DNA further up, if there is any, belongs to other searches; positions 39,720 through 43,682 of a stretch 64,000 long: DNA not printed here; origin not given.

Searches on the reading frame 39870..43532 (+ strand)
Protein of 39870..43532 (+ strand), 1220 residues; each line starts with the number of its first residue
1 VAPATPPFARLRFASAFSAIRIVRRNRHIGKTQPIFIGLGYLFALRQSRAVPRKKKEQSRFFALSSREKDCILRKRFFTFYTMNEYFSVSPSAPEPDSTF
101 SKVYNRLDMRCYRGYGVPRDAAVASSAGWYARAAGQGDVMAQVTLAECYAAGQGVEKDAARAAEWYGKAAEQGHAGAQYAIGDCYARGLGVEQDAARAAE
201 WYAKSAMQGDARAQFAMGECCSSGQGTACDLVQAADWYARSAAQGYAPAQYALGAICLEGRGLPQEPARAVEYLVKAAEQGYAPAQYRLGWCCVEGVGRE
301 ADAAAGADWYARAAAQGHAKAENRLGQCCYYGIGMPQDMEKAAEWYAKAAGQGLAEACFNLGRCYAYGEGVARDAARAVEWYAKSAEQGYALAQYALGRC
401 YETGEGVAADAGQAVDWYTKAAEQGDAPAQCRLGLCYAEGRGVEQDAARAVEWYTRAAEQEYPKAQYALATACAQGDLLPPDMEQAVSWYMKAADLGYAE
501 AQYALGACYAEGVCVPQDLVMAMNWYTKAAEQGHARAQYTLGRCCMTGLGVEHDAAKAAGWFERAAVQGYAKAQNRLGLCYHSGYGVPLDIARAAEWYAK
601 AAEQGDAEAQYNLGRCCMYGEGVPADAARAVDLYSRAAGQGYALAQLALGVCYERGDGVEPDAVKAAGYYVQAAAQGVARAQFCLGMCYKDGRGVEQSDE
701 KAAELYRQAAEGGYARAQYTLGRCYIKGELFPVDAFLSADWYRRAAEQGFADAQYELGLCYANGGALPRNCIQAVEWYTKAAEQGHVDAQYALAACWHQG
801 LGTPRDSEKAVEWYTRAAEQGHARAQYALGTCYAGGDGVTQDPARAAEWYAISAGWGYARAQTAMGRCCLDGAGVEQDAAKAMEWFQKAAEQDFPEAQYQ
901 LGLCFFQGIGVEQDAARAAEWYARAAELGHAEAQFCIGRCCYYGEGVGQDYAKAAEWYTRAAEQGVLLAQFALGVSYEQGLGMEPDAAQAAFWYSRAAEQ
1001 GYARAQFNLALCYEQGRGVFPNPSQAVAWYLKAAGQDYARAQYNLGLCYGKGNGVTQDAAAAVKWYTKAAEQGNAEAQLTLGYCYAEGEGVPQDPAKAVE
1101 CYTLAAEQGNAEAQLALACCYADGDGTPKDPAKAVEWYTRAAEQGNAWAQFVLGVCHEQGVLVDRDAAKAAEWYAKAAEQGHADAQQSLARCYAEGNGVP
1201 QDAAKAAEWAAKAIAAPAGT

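Call 48: search_protein_families(library=pfam, proteins=[window:39870-43532:+], max_evalue=0.001)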
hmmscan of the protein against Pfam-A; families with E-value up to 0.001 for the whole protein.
window:39870-43532:+ (1220 aa): 3 families
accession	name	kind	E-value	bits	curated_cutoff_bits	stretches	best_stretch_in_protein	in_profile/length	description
PF08238.18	Sel1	-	1.4e-274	877.4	30.7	29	1039-1074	1-36/36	Sel1 repeat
PF23310.1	TPR_27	-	9.1e-08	32.2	27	0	881-943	14-73/110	Plant tetratrico peptide repeats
PF20023.5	WSLR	-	0.00013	22.7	27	0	860-889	3-39/39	Wolframin Sel1-like repeat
